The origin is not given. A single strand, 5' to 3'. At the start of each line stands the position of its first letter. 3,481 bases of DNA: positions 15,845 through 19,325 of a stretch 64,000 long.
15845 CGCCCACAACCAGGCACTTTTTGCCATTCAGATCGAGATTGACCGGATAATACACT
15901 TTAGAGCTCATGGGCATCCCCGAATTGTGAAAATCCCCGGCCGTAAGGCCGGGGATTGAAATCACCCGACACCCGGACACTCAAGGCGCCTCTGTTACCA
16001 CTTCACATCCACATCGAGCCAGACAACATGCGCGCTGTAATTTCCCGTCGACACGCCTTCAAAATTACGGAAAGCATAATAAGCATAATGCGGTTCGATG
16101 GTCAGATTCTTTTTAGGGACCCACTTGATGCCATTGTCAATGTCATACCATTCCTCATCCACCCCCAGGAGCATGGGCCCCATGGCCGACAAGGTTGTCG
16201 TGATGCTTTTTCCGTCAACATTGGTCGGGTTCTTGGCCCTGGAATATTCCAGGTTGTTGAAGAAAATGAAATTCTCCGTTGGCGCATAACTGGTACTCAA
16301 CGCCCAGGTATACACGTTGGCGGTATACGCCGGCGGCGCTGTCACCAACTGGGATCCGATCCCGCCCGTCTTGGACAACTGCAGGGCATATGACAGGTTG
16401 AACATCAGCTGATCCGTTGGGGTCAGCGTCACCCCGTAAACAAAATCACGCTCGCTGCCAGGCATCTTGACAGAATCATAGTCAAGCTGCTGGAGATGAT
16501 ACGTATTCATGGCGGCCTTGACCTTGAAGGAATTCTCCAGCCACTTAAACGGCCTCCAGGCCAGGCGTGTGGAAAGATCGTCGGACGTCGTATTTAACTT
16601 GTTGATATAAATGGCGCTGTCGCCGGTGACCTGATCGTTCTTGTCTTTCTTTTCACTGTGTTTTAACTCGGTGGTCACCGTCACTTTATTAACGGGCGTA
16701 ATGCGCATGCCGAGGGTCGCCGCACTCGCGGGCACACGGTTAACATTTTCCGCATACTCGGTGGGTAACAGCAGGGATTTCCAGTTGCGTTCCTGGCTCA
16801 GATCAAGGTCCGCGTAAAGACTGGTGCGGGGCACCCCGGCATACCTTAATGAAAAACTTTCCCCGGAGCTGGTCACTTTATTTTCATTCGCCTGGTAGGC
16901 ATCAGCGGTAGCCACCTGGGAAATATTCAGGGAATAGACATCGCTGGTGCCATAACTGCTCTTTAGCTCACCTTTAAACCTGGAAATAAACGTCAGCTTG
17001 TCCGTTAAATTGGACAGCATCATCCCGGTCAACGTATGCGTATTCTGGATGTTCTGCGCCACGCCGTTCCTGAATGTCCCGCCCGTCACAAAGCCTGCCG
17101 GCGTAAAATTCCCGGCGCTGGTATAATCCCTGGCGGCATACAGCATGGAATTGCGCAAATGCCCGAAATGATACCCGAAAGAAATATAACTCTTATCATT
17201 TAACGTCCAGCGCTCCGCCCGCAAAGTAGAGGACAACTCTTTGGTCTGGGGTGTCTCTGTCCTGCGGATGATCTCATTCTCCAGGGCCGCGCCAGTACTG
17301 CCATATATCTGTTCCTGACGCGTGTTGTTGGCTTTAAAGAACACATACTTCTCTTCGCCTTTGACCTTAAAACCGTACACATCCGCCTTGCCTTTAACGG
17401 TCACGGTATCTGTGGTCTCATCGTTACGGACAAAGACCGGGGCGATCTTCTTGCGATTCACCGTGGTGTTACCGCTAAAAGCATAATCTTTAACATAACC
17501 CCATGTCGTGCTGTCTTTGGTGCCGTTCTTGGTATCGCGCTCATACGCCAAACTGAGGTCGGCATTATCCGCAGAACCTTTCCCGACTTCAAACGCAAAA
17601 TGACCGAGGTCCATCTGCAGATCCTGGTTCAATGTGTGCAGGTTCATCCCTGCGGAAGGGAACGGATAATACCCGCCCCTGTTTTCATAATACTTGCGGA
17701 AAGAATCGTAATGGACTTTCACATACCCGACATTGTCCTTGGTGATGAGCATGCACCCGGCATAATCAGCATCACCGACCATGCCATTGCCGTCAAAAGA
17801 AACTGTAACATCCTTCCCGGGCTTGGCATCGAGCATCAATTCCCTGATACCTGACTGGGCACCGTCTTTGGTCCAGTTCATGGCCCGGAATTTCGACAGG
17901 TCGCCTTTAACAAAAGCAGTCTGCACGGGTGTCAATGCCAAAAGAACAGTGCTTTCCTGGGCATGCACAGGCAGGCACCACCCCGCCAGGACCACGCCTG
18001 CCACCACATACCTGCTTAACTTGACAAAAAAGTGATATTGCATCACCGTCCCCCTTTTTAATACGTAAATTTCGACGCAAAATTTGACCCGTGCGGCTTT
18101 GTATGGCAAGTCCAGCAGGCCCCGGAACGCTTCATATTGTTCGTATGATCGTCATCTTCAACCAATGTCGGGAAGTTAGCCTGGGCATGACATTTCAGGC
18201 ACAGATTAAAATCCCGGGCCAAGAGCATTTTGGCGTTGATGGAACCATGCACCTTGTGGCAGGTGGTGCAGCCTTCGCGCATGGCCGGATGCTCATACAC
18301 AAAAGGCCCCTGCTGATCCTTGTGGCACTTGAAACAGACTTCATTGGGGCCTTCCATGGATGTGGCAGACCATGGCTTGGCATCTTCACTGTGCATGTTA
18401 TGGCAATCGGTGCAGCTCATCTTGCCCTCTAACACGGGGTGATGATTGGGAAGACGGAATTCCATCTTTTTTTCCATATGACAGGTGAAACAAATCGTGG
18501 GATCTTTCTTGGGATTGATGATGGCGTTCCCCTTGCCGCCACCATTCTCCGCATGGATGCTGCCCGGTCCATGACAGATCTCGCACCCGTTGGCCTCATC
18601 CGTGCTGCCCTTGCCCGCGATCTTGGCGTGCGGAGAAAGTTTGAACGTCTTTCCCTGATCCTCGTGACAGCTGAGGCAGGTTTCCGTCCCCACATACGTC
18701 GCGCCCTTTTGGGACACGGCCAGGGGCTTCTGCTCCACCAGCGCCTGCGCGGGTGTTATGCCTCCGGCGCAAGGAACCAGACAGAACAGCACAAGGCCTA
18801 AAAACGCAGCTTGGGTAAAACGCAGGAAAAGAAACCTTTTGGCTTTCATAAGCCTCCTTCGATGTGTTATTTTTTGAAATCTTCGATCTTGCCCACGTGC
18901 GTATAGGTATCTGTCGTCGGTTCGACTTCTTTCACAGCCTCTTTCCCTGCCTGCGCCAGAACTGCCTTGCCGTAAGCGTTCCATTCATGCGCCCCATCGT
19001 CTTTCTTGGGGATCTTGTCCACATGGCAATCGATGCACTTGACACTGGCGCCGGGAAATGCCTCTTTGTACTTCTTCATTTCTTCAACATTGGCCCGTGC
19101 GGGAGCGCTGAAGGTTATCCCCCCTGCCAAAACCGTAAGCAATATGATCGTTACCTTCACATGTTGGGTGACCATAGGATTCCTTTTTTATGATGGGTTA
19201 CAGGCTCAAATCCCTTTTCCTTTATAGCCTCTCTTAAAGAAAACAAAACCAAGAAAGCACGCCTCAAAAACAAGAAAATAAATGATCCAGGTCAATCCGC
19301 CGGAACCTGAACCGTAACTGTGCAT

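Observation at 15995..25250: Candidate porin-cytochrome extracellular electron transfer conduit wired to an ImcH-like inner-membrane cytochrome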

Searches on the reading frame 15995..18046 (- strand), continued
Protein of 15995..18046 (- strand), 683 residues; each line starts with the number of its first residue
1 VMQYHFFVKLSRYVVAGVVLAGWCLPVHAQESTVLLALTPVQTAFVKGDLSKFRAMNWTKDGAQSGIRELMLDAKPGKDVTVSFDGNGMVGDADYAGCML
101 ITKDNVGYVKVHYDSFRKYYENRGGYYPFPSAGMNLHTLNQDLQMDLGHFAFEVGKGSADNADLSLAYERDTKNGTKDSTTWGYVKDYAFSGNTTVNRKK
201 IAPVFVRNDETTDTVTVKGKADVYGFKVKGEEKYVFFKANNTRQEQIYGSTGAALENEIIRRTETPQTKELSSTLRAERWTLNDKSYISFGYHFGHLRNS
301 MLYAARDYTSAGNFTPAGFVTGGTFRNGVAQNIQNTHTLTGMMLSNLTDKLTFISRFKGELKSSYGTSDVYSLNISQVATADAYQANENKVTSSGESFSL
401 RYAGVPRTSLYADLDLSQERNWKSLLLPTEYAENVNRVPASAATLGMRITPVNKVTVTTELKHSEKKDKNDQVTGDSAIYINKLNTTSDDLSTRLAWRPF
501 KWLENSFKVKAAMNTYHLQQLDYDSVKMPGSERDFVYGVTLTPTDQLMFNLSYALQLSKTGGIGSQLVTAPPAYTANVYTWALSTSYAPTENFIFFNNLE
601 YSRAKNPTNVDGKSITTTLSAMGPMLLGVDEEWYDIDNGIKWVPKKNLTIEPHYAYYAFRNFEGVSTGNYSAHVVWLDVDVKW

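Call 88: fold_search(model_id=the predicted structure, library=pdb)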
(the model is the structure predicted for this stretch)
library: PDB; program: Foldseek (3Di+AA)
matches with E <= 10: 777; with E <= 0.001: 199
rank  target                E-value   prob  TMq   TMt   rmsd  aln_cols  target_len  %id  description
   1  6r2q_B                2.8e-14  1.00  0.66  0.69   6.4       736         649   12  Structure of the Mtr complex (released 2020-04-22)
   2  6e4v                  1.8e-08  1.00  0.38  0.38  15.2       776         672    8  The Crystal Structure of FhuE from E. coli in complex with its substrate Coprogen (released 2019-04-10)
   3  6ofr                  2.0e-08  1.00  0.39  0.36  12.7       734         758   12  The crystal structure of the outer membrane transporter YddB from Escherichia coli (released 2019-10-02)
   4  8p97_A                4.2e-08  1.00  0.41  0.44  10.5       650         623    9  BtuB3G3 bound to cyanocobalamin with disordered EL8 (released 2023-08-16)
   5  4aip_B                5.0e-08  1.00  0.40  0.40  13.9       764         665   10  The FrpB iron transporter from Neisseria meningitidis (F3-3 variant) (released 2013-01-23)
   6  5fok_A                6.3e-08  1.00  0.41  0.42  13.5       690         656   11  Crystal structure of the siderophore receptor PiuA from Pseudomonas aeruginosa (released 2016-05-11)
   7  4aip_A                6.6e-08  1.00  0.38  0.39  14.4       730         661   10  The FrpB iron transporter from Neisseria meningitidis (F3-3 variant) (released 2013-01-23)
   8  4epa                  1.0e-07  1.00  0.44  0.47   9.7       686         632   10  The crystal structure of the ferric yersiniabactin uptake receptor FyuA from Yersinia pestis (released 2012-06-20)
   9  1po3_B                1.1e-07  1.00  0.43  0.45  10.8       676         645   10  Crystal structure of ferric citrate transporter FecA in complex with ferric citrate (released 2003-11-18)
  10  5nec_A                1.3e-07  1.00  0.38  0.40  12.6       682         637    9  Crystal structure of the siderophore receptor PiuD from Pseudomonas aeruginosa (released 2018-02-07)
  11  5fp1                  1.5e-07  1.00  0.40  0.39  11.9       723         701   11  Crystal structure of the siderophore receptor PiuA from Acinetobacter baumannii (released 2016-05-11)
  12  6fok_B                1.6e-07  1.00  0.43  0.45  10.8       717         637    8  Copper transporter OprC (released 2019-03-13)
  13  9dhe                  1.8e-07  1.00  0.37  0.40  12.2       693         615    9  The crystal structure on the heme/hemoglobin transporter ChuA, in complex with heme (released 2025-05-21)
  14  6bpm_A                1.9e-07  1.00  0.42  0.40  12.6       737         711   10  The crystal structure of the Ferric-Catecholate import receptor Fiu from K12 E. coli: Closed form (C21) (released 2018-11-28)
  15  9ex3_A                2.4e-07  1.00  0.36  0.37  14.2       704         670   10  Ferric-mycobactin receptor (FemA) in complex with dihydroaeruginoic acid (released 2025-02-26)
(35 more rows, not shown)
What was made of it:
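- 15995..18043 (-): 26-strand MtrB-fold outer-membrane beta-barrel (682 aa) with signal peptide (VHA|QE) and aromatic C-terminus (...DVKW). Proposed insulating sheath for the octahaem. Foldseek top hit 6r2q_B, E=2.8e-14, TM 0.66/0.69 (call 88).
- MtrB is the top hit by Foldseek, six orders of magnitude ahead of the next hit (call 88).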

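Call 98: find_encoding_contigs(protein=P0216, flank=6000, max_places=1)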
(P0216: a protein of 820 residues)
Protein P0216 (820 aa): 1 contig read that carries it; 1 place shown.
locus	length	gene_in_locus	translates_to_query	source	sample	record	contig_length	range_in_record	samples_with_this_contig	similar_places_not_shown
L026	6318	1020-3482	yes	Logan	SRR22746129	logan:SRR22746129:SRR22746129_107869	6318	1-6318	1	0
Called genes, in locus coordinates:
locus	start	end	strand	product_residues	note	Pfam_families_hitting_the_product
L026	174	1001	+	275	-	PF14522:Cytochrome_C7 (faint), PF14537:Cytochrom_c3_2 (faint), PF22113:Mtrc-MtrF_II-IV_dom (faint), PF09699:Paired_CXXCH_1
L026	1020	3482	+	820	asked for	PF07635:PSCyt1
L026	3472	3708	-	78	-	-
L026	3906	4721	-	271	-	-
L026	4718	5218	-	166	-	PF13490:zf-HC2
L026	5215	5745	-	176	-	PF04542:Sigma70_r2, PF07638:Sigma70_ECF (weak), PF08281:Sigma70_r4_2, PF04545:Sigma70_r4, PF13936:HTH_38 (faint)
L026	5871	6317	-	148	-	?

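Call 99: find_encoding_contigs(protein=P0189, flank=6000, max_places=1)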
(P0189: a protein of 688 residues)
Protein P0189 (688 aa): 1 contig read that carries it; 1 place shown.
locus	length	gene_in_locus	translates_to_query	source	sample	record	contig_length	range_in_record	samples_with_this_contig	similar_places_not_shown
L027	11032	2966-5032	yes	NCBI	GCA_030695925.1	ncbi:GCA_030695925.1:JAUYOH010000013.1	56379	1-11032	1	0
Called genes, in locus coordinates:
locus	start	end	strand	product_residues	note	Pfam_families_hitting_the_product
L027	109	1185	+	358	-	PF05140:ResB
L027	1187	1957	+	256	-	PF01578:Cytochrom_C_asm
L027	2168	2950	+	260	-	PF22113:Mtrc-MtrF_II-IV_dom (faint), PF02085:Cytochrom_CIII (faint), PF14522:Cytochrome_C7 (faint), PF14537:Cytochrom_c3_2 (faint), PF22678:Cytochrom_c_NrfB-like (faint), PF09699:Paired_CXXCH_1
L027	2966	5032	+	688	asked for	-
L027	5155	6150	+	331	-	PF12974:Phosphonate-bd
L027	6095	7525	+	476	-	PF17203:sCache_3_2, PF00672:HAMP, PF07730:HisKA_3, PF02518:HATPase_c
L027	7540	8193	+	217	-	PF00072:Response_reg, PF14493:HTH_40 (faint), PF00196:GerE, PF04545:Sigma70_r4 (weak), PF08281:Sigma70_r4_2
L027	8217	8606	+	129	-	PF00072:Response_reg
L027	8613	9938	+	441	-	PF25323:6TM_PilS, PF02518:HATPase_c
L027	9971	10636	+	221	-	PF10677:DUF2490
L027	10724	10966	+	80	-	PF01155:HypA (weak)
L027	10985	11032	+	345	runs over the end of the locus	PF13237:Fer4_10 (weak), PF00037:Fer4 (faint), PF12797:Fer4_2 (faint), PF17179:Fer4_22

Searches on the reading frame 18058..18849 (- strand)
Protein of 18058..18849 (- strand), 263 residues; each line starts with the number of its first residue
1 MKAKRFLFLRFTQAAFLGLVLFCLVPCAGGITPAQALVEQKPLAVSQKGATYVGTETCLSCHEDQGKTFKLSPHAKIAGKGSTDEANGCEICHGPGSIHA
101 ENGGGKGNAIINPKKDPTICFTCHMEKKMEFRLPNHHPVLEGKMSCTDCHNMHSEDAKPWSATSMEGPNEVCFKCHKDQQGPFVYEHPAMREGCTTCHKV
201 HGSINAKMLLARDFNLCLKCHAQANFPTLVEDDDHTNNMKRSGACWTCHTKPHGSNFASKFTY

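Call 3: search_protein_families(library=pfam, proteins=[window:18058-18849:-], max_evalue=0.01)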
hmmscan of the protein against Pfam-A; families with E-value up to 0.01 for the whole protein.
window:18058-18849:- (263 aa): 6 families
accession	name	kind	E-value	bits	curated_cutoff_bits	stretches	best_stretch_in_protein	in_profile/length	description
PF09699.15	Paired_CXXCH_1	-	6.6e-26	90.2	20.6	2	187-224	1-39/41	Doubled CXXCH motif (Paired_CXXCH_1)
PF14522.11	Cytochrome_C7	-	1.4e-12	47.7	24.8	2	137-199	6-67/67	Cytochrome c7 and related cytochrome c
PF14537.11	Cytochrom_c3_2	-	9.8e-10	39.2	25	1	187-251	2-66/79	Cytochrome c3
PF22113.1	Mtrc-MtrF_II-IV_dom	-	1.1e-07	32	30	1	47-97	112-167/176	Outer membrane cytochrome MtrC/MtrF-like, domains II/IV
PF22678.1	Cytochrom_c_NrfB-like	-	3.2e-07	31.2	27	1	89-158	1-73/89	Cytochrome c-type protein NrfB-like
PF13435.11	Cytochrome_C554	-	0.0025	19.1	20.8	0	57-79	1-23/84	Cytochrome c554 and c-prime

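Call 4: search_protein_families(library=ncbifam, proteins=[window:18058-18849:-], max_evalue=0.01)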
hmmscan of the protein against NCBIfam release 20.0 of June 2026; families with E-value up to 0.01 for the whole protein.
window:18058-18849:- (263 aa): 9 families
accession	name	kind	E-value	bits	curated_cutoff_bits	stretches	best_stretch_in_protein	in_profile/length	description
NF041028.1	decahem_GSU2203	exception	6.1e-53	180.1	325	2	114-260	145-306/317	GSU2203 family decaheme c-type cytochrome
TIGR03508.1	decahem_SO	subfamily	2.8e-48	164.7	192.2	2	112-257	112-256/258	DmsE family decaheme c-type cytochrome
TIGR01905.1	paired_CXXCH_1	subfamily_domain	2.3e-18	65.8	25.2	2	188-225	3-40/41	doubled CXXCH domain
NF041198.1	UshA_like_PCGU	equivalog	6.6e-10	38.2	275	2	88-128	474-512/519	UshA-like (seleno)protein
NF008659.0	PRK11659.1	equivalog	1.8e-09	37.5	184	2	55-180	46-171/188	cytochrome c nitrite reductase pentaheme subunit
TIGR03146.1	cyt_nit_nrfB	equivalog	6.2e-07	29.8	166.6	1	156-224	71-144/145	cytochrome c nitrite reductase pentaheme subunit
NF049875.1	NetB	exception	1.5e-05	25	380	1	34-180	54-199/211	Nrf-like electron transfer protein NetB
NF047727.1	4hemeCytCCctA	equivalog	0.0031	17.6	180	0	187-260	34-97/109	tetraheme c-type cytochrome CctA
NF045722.1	c3_cytochr_TmcA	equivalog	0.007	16.2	114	1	171-224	59-113/125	acidic tetraheme cytochrome c3 TmcA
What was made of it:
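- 18058..18849 (-): MtrA-like periplasmic octahaem cytochrome (263 aa). Proposed haem wire inserted in the barrel. TIGR03508 DmsE/MtrA family 164.7 bits (cutoff 192.2) and NF041028 GSU2203/OmcK family 180.1 bits (cutoff 325) (call 4).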

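Call 6: search_solved_structures(query=window:18058-18849:-, max_evalue=0.01, show_alignments=2)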
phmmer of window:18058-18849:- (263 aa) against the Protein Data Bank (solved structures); distinct sequences matched with E-value up to 0.01: 2.
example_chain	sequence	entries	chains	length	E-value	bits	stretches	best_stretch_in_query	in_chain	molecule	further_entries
6r2q_A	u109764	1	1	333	1.6e-30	109.8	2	110-259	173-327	Cystathionine beta-synthase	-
5ze8_A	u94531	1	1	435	0.0005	22.9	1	30-154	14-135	cytochrome c552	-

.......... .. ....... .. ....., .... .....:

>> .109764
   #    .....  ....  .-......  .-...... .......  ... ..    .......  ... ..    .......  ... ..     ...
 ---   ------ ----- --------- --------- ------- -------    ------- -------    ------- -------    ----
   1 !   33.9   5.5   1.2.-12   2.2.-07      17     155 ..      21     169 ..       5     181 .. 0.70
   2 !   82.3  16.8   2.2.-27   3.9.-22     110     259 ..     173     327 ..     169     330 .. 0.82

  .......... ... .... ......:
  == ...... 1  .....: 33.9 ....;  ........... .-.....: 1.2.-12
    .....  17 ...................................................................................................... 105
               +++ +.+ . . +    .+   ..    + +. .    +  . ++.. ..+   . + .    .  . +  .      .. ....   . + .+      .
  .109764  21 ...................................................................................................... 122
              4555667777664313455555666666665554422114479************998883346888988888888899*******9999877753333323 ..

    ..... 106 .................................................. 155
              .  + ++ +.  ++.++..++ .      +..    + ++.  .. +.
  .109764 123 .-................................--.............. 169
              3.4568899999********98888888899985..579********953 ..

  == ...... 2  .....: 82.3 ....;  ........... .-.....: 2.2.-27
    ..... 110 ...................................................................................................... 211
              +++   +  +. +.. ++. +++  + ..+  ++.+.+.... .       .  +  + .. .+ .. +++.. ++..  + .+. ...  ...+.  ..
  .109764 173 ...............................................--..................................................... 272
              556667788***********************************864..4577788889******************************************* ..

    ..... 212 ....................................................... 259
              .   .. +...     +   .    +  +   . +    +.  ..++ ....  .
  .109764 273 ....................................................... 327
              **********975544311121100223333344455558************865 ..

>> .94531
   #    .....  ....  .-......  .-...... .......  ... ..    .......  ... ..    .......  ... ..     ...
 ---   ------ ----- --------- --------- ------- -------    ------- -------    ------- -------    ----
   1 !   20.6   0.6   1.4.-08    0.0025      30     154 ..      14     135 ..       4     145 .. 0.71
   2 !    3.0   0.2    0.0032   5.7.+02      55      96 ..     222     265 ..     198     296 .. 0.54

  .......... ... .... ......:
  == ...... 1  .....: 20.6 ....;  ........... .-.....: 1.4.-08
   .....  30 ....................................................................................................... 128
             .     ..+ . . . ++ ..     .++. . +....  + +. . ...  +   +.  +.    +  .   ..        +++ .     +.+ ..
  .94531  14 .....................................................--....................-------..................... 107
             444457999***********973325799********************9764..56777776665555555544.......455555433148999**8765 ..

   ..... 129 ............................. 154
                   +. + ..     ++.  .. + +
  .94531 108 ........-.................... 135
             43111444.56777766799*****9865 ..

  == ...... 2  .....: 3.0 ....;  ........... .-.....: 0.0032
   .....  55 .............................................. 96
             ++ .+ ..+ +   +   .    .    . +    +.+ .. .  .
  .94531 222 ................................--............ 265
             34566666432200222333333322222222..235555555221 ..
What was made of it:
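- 18058..18849 (-): PDB 6r2q_A E=1.6e-30 across the whole length (call 6).
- On MtrA/DmsE/MtoA/PioA decahaem family (TIGR03508): 6r2q_A E=1.6e-30, with two overlapping stretches covering query residues 17-259 (call 6).
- Closest known: MtrAB core of the Shewanella MtrCAB complex. Same: The periplasmic multihaem cytochrome is homologous to MtrA (E=1.6e-30, call 6).
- Closest known: MtrAB core of the Shewanella MtrCAB complex. Different: By the local alignment, the six C-terminal motifs align with the six in MtrA residues 173-327 and the first two with the first two MtrA motifs, so the net loss is an internal pair (call 6).
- PDB 6r2q_A E=1.6e-30 over the full length (call 6).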

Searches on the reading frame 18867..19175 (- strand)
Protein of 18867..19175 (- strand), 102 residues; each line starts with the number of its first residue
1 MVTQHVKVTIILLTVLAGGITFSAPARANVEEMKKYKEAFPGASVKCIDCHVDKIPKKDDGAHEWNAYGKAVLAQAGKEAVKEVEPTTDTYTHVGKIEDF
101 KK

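Call 3: search_protein_families(library=pfam, proteins=[window:18867-19175:-], max_evalue=0.01)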
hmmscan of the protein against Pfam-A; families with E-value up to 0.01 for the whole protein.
window:18867-19175:- (102 aa): 0 families

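Call 4: search_protein_families(library=ncbifam, proteins=[window:18867-19175:-], max_evalue=0.01)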
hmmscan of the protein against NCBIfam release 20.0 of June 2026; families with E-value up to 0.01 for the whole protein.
window:18867-19175:- (102 aa): 0 families

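Call 5: search_protein_families(library=pfam, proteins=[window:18867-19175:-], max_evalue=10)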
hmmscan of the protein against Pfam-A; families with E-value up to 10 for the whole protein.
window:18867-19175:- (102 aa): 0 families

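Call 76: search_solved_structures(query=window:18867-19175:-, max_evalue=1)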
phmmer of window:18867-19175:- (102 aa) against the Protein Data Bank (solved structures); distinct sequences matched with E-value up to 1: 1.
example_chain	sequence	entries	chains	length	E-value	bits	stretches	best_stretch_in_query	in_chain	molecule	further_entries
2e7u_A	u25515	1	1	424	0.86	13.1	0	5-43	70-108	Glutamate-1-semialdehyde 2,1-aminomutase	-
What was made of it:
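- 18867..19175 (-): Small secreted monohaem cytochrome c (102 aa, about 75 aa mature). Proposed periplasmic shuttle between ImcH and the octahaem. One invariant non-motif His, so probably bis-His ligated. No Pfam, NCBIfam or PDB match (calls 3-5, 76).
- Closest known: MtoAB. Different: The monohaem here has no detectable similarity to any Pfam or PDB cytochrome (calls 5, 76).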
